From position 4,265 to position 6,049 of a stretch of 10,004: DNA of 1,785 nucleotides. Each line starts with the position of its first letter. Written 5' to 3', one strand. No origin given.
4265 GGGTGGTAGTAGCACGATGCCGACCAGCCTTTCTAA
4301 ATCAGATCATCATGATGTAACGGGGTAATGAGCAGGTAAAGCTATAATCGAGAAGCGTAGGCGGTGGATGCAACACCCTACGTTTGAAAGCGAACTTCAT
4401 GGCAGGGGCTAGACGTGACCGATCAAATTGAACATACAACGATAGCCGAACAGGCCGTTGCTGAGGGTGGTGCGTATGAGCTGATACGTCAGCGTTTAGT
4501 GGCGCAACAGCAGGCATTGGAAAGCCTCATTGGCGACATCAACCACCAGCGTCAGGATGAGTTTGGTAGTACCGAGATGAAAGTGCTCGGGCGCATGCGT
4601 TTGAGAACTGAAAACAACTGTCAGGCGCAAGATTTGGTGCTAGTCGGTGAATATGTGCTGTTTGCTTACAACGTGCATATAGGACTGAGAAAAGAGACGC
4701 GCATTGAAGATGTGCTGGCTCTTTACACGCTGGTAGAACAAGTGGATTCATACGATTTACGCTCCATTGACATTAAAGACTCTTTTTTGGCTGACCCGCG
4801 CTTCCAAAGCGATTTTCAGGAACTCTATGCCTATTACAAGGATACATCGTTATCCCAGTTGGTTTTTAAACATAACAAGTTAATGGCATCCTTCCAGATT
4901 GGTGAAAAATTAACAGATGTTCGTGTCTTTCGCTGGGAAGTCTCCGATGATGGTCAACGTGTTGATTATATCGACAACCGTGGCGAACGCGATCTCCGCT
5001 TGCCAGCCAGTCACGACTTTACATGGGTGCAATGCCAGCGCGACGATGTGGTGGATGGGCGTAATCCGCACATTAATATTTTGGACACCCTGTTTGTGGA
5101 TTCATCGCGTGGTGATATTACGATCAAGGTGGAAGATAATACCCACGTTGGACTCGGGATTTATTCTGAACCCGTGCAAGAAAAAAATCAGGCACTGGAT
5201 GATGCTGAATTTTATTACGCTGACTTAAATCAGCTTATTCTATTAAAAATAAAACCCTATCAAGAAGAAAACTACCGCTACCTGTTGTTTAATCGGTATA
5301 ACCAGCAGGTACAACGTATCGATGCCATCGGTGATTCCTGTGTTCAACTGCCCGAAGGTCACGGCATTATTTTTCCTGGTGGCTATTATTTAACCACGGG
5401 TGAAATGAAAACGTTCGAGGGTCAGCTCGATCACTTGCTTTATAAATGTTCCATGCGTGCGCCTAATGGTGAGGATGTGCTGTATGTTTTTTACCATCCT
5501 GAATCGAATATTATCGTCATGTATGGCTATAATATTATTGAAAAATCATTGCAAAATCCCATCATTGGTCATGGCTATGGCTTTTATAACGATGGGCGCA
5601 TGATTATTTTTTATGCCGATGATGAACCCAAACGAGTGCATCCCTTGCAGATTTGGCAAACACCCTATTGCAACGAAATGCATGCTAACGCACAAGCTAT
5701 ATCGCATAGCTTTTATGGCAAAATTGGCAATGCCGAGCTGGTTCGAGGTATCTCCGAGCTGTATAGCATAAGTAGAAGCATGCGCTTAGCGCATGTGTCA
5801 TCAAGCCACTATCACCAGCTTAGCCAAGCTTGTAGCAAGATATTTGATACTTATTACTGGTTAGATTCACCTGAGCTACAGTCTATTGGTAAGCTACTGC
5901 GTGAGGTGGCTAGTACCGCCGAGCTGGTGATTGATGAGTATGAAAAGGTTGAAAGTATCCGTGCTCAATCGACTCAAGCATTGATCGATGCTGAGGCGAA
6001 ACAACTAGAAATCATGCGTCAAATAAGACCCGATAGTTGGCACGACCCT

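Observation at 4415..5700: Unrecognised ~430-aa β-rich N-terminal domain on the AAA+ giant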

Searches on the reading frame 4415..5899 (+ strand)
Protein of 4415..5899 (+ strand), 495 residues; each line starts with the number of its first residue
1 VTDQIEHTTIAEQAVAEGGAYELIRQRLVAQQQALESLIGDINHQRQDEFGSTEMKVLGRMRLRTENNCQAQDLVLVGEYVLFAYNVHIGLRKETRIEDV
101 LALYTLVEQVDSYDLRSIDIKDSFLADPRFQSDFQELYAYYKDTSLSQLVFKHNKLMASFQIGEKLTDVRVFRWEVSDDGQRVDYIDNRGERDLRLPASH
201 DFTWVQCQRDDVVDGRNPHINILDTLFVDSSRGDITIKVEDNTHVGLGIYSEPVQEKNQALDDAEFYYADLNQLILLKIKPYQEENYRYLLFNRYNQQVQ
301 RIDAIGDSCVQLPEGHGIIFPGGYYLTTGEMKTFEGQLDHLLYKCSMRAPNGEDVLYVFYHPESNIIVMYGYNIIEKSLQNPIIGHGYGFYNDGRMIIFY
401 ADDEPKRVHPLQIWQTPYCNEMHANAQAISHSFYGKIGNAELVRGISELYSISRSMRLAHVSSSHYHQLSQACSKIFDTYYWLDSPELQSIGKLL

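Call 13: find_homologous_proteins(query=window:4415-5899:+)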
Query window:4415-5899:+ (495 aa): 459 proteins with E <= 0.001 among 7458 candidates; the best 120 are listed.
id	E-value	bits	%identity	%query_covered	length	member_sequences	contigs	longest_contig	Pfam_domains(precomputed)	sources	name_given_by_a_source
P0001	1.3e-242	824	73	97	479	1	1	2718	PF12458.14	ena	-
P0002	9.1e-218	742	62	100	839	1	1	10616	PF12458.14,PF25472.2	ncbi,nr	ncbi:MAG: DNA repair ATPase, partial [Algicola sp.]|nr:DNA repair ATPase [Algicola sp.]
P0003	1.6e-209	715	63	98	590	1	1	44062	PF12458.14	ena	-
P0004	8.6e-208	709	62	98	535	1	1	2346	PF12458.14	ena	-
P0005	4.6e-200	684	75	78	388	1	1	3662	PF12458.14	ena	-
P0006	3.7e-185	635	57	100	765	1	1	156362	PF12458.14,PF25472.2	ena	-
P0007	2.9e-184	632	55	99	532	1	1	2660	PF12458.14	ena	-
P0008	3.5e-184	632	56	100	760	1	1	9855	PF12458.14,PF25472.2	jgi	jgi:hypothetical protein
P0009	5.3e-184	631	54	100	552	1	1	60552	PF12458.14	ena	-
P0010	8.9e-184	630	56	97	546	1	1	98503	PF12458.14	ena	-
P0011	2.3e-183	629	54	98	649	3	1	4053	PF12458.14,PF25472.2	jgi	jgi:hypothetical protein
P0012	5.7e-183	628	55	97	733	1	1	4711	PF12458.14,PF25472.2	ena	-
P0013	8.4e-183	627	56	99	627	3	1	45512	PF12458.14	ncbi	ncbi:MAG: DNA repair ATPase, partial [Thiolinea sp.]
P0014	7.1e-180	617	54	100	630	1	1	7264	PF12458.14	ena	-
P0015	1.3e-179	617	55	98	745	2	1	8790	PF12458.14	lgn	-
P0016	9.3e-178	610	55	96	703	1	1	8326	PF12458.14,PF25472.2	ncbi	ncbi:DNA repair protein, partial [Oleispira antarctica]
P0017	1.1e-177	610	53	100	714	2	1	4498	PF12458.14,PF25472.2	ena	-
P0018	2.0e-177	609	54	99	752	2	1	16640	PF12458.14,PF25472.2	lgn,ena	-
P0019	5.4e-177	608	55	98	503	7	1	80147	PF12458.14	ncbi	ncbi:TPA: DNA repair ATPase, partial [Providencia alcalifaciens]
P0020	5.9e-177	608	54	98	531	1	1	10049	PF12458.14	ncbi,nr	ncbi:MAG TPA: DNA repair ATPase, partial [Cellvibrio sp.]|nr:DNA repair ATPase [Cellvibrio sp.]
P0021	6.3e-177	608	55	98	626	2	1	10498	PF12458.14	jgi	jgi:hypothetical protein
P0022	6.9e-177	608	55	97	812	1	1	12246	PF12458.14,PF25472.2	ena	-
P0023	5.1e-176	605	54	98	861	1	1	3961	PF12458.14,PF25472.2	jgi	-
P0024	5.3e-176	605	54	98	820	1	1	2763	PF12458.14,PF25472.2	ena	-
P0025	1.5e-175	603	54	98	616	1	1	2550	PF12458.14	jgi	jgi:hypothetical protein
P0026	2.1e-175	603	54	98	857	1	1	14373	PF12458.14,PF25472.2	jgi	-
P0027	2.5e-175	602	53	100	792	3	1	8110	PF12458.14,PF25472.2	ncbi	-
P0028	4.2e-175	602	54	98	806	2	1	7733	PF12458.14,PF25472.2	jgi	-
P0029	4.9e-175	601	53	100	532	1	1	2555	PF12458.14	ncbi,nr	ncbi:MAG TPA: DNA repair ATPase, partial [Pseudomonas sp.]|nr:DNA repair ATPase [Pseudomonas sp.]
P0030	1.3e-174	600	52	99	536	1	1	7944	PF12458.14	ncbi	ncbi:DNA repair ATPase [Kaarinaea lacus]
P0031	1.7e-174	600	53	97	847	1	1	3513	PF12458.14,PF25472.2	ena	-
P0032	1.8e-174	600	53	100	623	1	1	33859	PF12458.14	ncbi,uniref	ncbi:DNA repair protein, partial [Pseudomonas sp. A-1]|uniref:DNA repair ATPase n=1 Tax=Pseudomonas 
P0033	2.2e-174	599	53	99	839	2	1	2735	PF12458.14,PF25472.2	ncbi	ncbi:MAG: DNA repair protein, partial [Moraxellaceae bacterium]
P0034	2.3e-174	599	53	99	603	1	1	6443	PF12458.14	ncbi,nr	ncbi:MAG: repair protein, partial [Cellvibrio sp.]|nr:repair protein [Cellvibrio sp.]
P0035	2.4e-174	599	54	98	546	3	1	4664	PF12458.14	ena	-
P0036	2.6e-174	599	52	97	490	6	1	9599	PF12458.14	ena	-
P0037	4.8e-174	598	54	98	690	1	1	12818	PF12458.14,PF25472.2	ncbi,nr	ncbi:MAG: DNA repair protein, partial [Pseudomonas sp.]|nr:DNA repair protein [Pseudomonas sp.]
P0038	1.2e-173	597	54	98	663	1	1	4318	PF12458.14,PF25472.2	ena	-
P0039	3.7e-173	595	54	98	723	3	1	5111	PF12458.14,PF25472.2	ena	-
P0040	4.1e-171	588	56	93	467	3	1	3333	PF12458.14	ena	-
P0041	7.9e-171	588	55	92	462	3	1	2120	PF12458.14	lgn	-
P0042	1.7e-170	586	52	99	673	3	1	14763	PF12458.14,PF25472.2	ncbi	-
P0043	3.4e-168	579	55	99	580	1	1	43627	PF12458.14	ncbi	ncbi:MAG: DNA repair ATPase, partial [Gammaproteobacteria bacterium]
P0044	9.8e-168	577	50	99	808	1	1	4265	PF12458.14,PF25472.2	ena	-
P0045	3.7e-167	575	51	100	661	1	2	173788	PF12458.14,PF25472.2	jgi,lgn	jgi:hypothetical protein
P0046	8.0e-167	574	51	100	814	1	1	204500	PF12458.14,PF25472.2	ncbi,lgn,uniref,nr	ncbi:DNA repair ATPase [Alkalisalibacterium limincola]|uniref:DNA repair ATPase n=1 Tax=Alkalisaliba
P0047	5.7e-165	568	51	100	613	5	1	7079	PF12458.14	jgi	jgi:hypothetical protein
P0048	6.4e-165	568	52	99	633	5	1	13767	PF12458.14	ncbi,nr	ncbi:MAG: ATPase [Moraxellaceae bacterium]|nr:ATPase [Moraxellaceae bacterium]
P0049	1.2e-164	567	54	90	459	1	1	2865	PF12458.14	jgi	jgi:hypothetical protein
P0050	6.7e-164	565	51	98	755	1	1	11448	PF12458.14,PF25472.2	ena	-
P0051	8.8e-163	561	50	99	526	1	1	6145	PF12458.14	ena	-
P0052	4.4e-162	559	55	93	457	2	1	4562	PF12458.14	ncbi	-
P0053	5.2e-162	558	56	86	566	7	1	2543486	PF12458.14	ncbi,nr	ncbi:DNA repair ATPase [Pseudomonas aeruginosa]|nr:DNA repair ATPase [Pseudomonas aeruginosa]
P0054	6.0e-162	558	52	97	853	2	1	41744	PF12458.14,PF25472.2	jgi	jgi:hypothetical protein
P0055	8.4e-162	558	54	91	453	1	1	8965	PF12458.14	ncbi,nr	ncbi:MAG: DNA repair protein, partial [Methylococcaceae bacterium]|nr:DNA repair protein [Methylococ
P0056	1.8e-161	557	57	84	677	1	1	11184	PF12458.14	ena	-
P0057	2.2e-160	553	50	99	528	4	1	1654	PF12458.14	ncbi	ncbi:MAG: DNA repair ATPase, partial [Stenotrophomonas sp.]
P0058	3.8e-160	552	52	97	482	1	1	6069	PF12458.14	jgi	-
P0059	1.5e-159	550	49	99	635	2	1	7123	PF12458.14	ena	-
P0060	3.8e-159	549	57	82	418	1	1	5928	PF12458.14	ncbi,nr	ncbi:MAG: DNA repair ATPase, partial [Oleiphilaceae bacterium]|nr:DNA repair ATPase [Oleiphilaceae b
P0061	8.8e-159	548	54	91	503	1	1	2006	PF12458.14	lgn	-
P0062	5.6e-158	545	49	98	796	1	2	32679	PF12458.14,PF25472.2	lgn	-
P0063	7.0e-158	545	48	100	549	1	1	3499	PF12458.14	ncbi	ncbi:MAG: DNA repair ATPase, partial [Rhodanobacter sp.]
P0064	1.2e-157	544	49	98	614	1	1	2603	PF12458.14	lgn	-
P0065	1.7e-157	544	50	96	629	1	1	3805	PF12458.14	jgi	jgi:hypothetical protein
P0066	4.8e-157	542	51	100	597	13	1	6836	PF12458.14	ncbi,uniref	ncbi:DNA repair ATPase, partial [Pseudoalteromonas marina]|uniref:DNA repair ATPase n=1 Tax=Pseudoal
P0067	8.9e-157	541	50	97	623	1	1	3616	PF12458.14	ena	-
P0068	8.5e-156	538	54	87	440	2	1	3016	PF12458.14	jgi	-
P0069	2.1e-155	537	49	98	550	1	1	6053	PF12458.14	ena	-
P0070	4.5e-155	536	50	98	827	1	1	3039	PF12458.14,PF25472.2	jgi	jgi:hypothetical protein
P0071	1.2e-154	534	52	90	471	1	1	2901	PF12458.14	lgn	-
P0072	5.2e-154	532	48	97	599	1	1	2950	PF12458.14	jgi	-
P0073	5.6e-154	532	47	98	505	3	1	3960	PF12458.14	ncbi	ncbi:MAG: DNA repair ATPase, partial [Chromatiales bacterium]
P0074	3.5e-153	529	51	92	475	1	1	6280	PF12458.14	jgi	-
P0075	2.4e-152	527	50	96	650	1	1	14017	PF12458.14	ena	-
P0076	3.3e-152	526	55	82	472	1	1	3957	PF12458.14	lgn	-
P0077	5.5e-152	525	49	97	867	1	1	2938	PF12458.14,PF25472.2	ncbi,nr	ncbi:MAG: DNA repair ATPase, partial [Zoogloeaceae bacterium]|nr:DNA repair ATPase [Zoogloeaceae bac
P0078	9.1e-152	525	49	97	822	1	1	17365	PF12458.14,PF25472.2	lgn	-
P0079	1.1e-151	524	57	82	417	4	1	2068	PF12458.14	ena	-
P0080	3.5e-151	523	48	96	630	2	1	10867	PF12458.14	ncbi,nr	ncbi:MAG TPA: DNA repair ATPase, partial [Myxococcus sp.]|nr:DNA repair ATPase [Myxococcus sp.]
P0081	1.6e-150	521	54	86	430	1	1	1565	PF12458.14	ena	-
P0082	2.5e-150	520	55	81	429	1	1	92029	PF12458.14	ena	-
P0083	5.0e-150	519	51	92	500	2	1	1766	PF12458.14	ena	-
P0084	9.9e-150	518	48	98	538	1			PF12458.14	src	-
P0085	2.7e-149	517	50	95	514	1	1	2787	PF12458.14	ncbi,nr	ncbi:MAG: DNA repair ATPase, partial [Myxococcales bacterium]|nr:DNA repair ATPase [Myxococcales bac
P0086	3.4e-149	516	57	81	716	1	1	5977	PF01926.30,PF02421.25,PF12458.14,PF00009.34,PF14714.12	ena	-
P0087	5.1e-149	516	57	79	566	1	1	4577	PF12458.14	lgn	-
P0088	1.2e-148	514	56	82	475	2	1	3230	PF12458.14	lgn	-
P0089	1.6e-148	514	58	77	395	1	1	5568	PF12458.14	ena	-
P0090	1.7e-147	511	55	81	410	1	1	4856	PF12458.14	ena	-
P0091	5.0e-147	509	49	93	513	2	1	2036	PF12458.14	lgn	-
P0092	1.1e-146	508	48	94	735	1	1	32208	PF12458.14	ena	-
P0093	1.4e-146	508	47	98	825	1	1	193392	PF12458.14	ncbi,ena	-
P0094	5.8e-146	506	51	89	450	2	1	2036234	PF12458.14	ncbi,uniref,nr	ncbi:DNA repair ATPase [Colwellia sp. MSW7]|uniref:DNA repair ATPase n=1 Tax=Colwellia maritima TaxI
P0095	9.8e-146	505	55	79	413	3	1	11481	PF12458.14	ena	-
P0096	1.3e-144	501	48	100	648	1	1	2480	PF12458.14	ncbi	ncbi:MAG: DNA repair ATPase, partial [Bradymonadaceae bacterium]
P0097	1.7e-144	501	45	99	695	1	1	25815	PF12458.14,PF25472.2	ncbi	-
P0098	3.2e-144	500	53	86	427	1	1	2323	PF12458.14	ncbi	-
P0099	4.7e-143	496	46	97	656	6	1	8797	PF12458.14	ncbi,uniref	ncbi:DNA repair ATPase, partial [Marinobacter sp. KMM 10035]|uniref:DNA repair ATPase n=1 Tax=Marino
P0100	8.2e-143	495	47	96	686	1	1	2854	PF12458.14,PF25472.2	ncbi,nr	ncbi:MAG: DNA repair ATPase, partial [Giesbergeria sp.]|nr:DNA repair ATPase [Giesbergeria sp.]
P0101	1.4e-142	494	47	98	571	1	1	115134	PF12458.14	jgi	jgi:hypothetical protein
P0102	2.6e-142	493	68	61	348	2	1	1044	PF12458.14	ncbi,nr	ncbi:MAG: DNA repair protein, partial [Psychromonas sp.]|nr:DNA repair protein [Psychromonas sp.]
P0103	2.7e-142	493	45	98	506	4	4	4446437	PF12458.14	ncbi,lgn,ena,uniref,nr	ncbi:DNA repair ATPase [Marinobacter sp. LQ44]|uniref:DNA repair ATPase n=1 Tax=unclassified Marinob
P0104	4.9e-142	493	44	99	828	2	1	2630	PF12458.14,PF25472.2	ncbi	ncbi:MAG: DNA repair ATPase, partial [Persicimonas sp.]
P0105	8.4e-142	492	47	97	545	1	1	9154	PF12458.14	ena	-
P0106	7.0e-141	489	55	78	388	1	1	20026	PF12458.14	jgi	-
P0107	1.8e-140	487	46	97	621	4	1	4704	PF12458.14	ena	-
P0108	5.0e-140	486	55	77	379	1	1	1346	PF12458.14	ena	-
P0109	6.9e-140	485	57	75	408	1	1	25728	PF12458.14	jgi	-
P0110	9.5e-140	485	46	96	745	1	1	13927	PF12458.14,PF25472.2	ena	-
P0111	1.3e-139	485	43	100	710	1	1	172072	PF12458.14,PF25472.2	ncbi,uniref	ncbi:DNA repair ATPase [Deinococcus lacus]|uniref:DNA repair ATPase n=1 Tax=Deinococcus lacus TaxID=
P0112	1.3e-139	485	52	81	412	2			PF12458.14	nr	nr:DNA repair ATPase [sulfur-oxidizing endosymbiont of Gigantopelta aegis]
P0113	3.9e-139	483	44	98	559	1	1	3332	PF12458.14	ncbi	ncbi:MAG: DNA repair ATPase, partial [Myxococcota bacterium]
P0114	4.3e-139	483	44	97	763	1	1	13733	PF12458.14,PF25472.2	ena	-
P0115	6.1e-139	482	51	84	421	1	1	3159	PF12458.14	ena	-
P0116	1.2e-138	481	49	92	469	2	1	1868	PF12458.14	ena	-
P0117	2.1e-138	481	52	85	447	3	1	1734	PF12458.14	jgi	-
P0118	2.7e-138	480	57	74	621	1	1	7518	PF12458.14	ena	-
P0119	3.0e-138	480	55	76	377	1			PF12458.14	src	-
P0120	4.1e-138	480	46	99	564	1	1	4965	PF12458.14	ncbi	ncbi:MAG: DNA repair ATPase, partial [Acidobacteriota bacterium]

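Call 26: predict_structure(alignment_id=A1)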
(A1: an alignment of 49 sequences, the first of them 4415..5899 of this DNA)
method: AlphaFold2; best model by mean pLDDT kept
length: 495 residues; sequences in the alignment: 49
mean_pLDDT: 88.3   pTM: 0.86
mean pLDDT of the five models: 88.3, 86.8, 86.4, 86.1, 85.2
residues with pLDDT >= 90: 300; 70-90: 164; 50-70: 22; < 50: 9
segments of 3 or more residues with pLDDT < 50: 1-8
pLDDT, mean of each block of 10 residues (from residue 1): 46 60 87 94 91 86 91 92 85 83 92 91 95 93 89 93 88 93 94 87 94 88 90 85 66 88 93 96 94 91 95 95 92 84 93 92 90 93 93 93 90 92 78 90 93 84 84 92 88 90
secondary structure, 60 per line:
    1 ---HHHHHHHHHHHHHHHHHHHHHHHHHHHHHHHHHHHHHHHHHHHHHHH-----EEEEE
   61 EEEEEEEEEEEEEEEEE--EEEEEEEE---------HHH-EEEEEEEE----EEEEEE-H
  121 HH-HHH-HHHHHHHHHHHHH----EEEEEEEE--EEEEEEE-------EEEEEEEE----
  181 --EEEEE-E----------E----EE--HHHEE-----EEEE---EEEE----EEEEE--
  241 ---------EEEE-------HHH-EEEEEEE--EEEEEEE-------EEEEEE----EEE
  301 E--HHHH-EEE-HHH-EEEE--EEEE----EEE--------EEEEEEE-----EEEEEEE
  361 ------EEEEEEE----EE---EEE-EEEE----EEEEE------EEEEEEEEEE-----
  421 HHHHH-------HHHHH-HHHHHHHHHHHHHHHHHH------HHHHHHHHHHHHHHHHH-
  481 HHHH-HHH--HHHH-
elements in order: H4-50 E56-77 E80-87 E101-108 E113-118 H128-140 E145-152 E155-161 E169-176 E183-187 E219-222 E226-229 E234-238 E250-253 E265-271 E274-280 E288-293 E298-301 H304-307 E309-311 E317-320 E323-326 E331-333 E342-348 E354-360 E367-373 E383-385 E387-390 E395-399 E406-415 H421-425 H433-437 H439-456 H463-479 H481-484 H491-494

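Call 43: fold_search(model_id=the predicted structure, library=pdb)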
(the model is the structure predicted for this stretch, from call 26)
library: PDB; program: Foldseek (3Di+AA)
matches with E <= 10: 1226; with E <= 0.001: 182
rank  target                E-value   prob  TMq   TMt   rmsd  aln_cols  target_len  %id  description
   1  12dl_HA               1.5e-07  1.00  0.23  0.30  16.6       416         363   10  Native structure of the cytoplasmic lattice (CPL) asymmetric unit from mouse MII eggs (released 2026-04-08)
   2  9fqr_I6               2.8e-06  1.00  0.26  0.28  34.5       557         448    8  96-nm repeat of axonemal doublet microtubules from bovine sperm (released 2025-03-26)
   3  1sq9                  2.8e-06  1.00  0.22  0.27  16.2       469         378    8  Structure of Ski8p, a WD repeat protein involved in mRNA degradation and meiotic recombination (released 2004-05-25)
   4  8qcb_C                2.8e-06  1.00  0.20  0.25  17.3       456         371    7  CryoEM structure of a S. Cerevisiae Ski2387 complex in the open state (released 2023-11-08)
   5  9e5c_7g               3.5e-06  1.00  0.26  0.25  17.3       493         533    8  Cryo-EM structure of 96 nm repeat of microtubule doublet from T. brucei flagellum (released 2025-03-12)
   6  8ptx_A                4.9e-06  1.00  0.25  0.13  16.5       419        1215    9  Cryo-EM structure of human Elp123 in complex with tRNA, acetyl-CoA, 5'-deoxyadenosine and methionine (released 2024-04-17)
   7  1vz3                  4.9e-06  1.00  0.20  0.15  22.0       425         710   11  PROLYL OLIGOPEPTIDASE FROM PORCINE BRAIN, T597C MUTANT (released 2004-07-01)
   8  2gop_A                5.7e-06  1.00  0.20  0.26  15.9       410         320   11  The beta-propeller domain of the Trilobed protease from Pyrococcus furiosus reveals an open velcro topology (released 2007-01-23)
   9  4buj_H                5.7e-06  1.00  0.20  0.25  16.7       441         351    8  Crystal structure of the S. cerevisiae Ski2-3-8 complex (released 2013-08-28)
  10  7pi2_G                6.0e-06  1.00  0.23  0.32  14.7       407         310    8  PfCyRPA bound to monoclonal antibody Cy.003 Fab fragment (released 2022-02-09)
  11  6qk7_A                6.0e-06  1.00  0.22  0.12  17.0       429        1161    9  Elongator catalytic subcomplex Elp123 lobe (released 2019-07-17)
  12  1o6f                  6.0e-06  1.00  0.20  0.16  21.7       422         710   11  PROLYL OLIGOPEPTIDASE FROM PORCINE BRAIN, D641A MUTANT WITH BOUND PEPTIDE LIGAND SUC-GLY-PRO (released 2002-11-18)
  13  5tik_C                7.8e-06  1.00  0.22  0.29  17.3       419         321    8  Structural basis for inhibition of erythrocyte invasion by antibodies to Plasmodium falciparum protein CyRPA (released 2017-03-01)
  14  5tih_A                8.2e-06  1.00  0.23  0.31  14.7       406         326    8  Structural basis for inhibition of erythrocyte invasion by antibodies to Plasmodium falciparum protein CyRPA (released 2017-03-01)
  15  4buj_C                8.6e-06  1.00  0.22  0.27  17.1       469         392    8  Crystal structure of the S. cerevisiae Ski2-3-8 complex (released 2013-08-28)
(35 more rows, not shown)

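Call 54: search_solved_structures(query=A1, max_evalue=10)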
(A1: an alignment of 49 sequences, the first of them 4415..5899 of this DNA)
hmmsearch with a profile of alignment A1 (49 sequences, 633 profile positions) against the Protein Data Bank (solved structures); distinct sequences matched with E-value up to 10: 4.
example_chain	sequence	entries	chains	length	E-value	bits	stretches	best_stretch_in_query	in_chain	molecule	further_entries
9cfs_A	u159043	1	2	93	0.049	15.1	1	450-522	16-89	Long regulatory protein rop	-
9tqb_B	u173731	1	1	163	0.51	11.7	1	506-628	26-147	BLOC-1-related complex subunit 6 C-terminal helix domain-containing protein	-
7sat_C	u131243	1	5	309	0.61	11.5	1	489-600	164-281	Por secretion system protein porL/gldL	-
6zpj_A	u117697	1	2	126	0.74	11.2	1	530-618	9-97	Leishmania mexicana KKT4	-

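Call 91: find_encoding_contigs(protein=P0053, flank=8000, max_places=2)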
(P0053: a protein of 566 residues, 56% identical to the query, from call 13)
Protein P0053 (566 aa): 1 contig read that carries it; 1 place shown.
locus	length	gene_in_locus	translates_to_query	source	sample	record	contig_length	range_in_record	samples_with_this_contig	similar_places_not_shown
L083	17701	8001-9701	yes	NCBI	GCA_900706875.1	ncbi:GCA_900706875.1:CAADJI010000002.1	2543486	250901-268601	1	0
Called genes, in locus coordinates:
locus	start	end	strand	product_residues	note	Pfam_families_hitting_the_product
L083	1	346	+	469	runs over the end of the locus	PF14821:Thr_synth_N, PF00291:PALP, PF24857:THR4_C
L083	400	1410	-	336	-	PF12740:PETase, PF07224:Chlorophyllase (weak)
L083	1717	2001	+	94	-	PF12021:DUF3509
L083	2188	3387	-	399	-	PF02515:CoA_transf_3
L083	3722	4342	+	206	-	PF09938:DUF2170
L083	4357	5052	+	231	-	PF04012:PspA_IM30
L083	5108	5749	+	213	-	-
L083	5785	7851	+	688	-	-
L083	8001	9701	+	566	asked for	PF12458:DUF3686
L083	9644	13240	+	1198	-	PF25472:DUF7902, PF13401:AAA_22 (faint), PF00004:AAA (faint), PF07728:AAA_5 (faint)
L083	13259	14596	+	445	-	PF07894:SACK1 (faint), PF13091:PLDc_2, PF07152:YaeQ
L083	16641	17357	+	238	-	PF07504:FTP (weak), PF03413:PepSY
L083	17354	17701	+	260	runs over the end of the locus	PF01447:Peptidase_M4, PF02868:Peptidase_M4_C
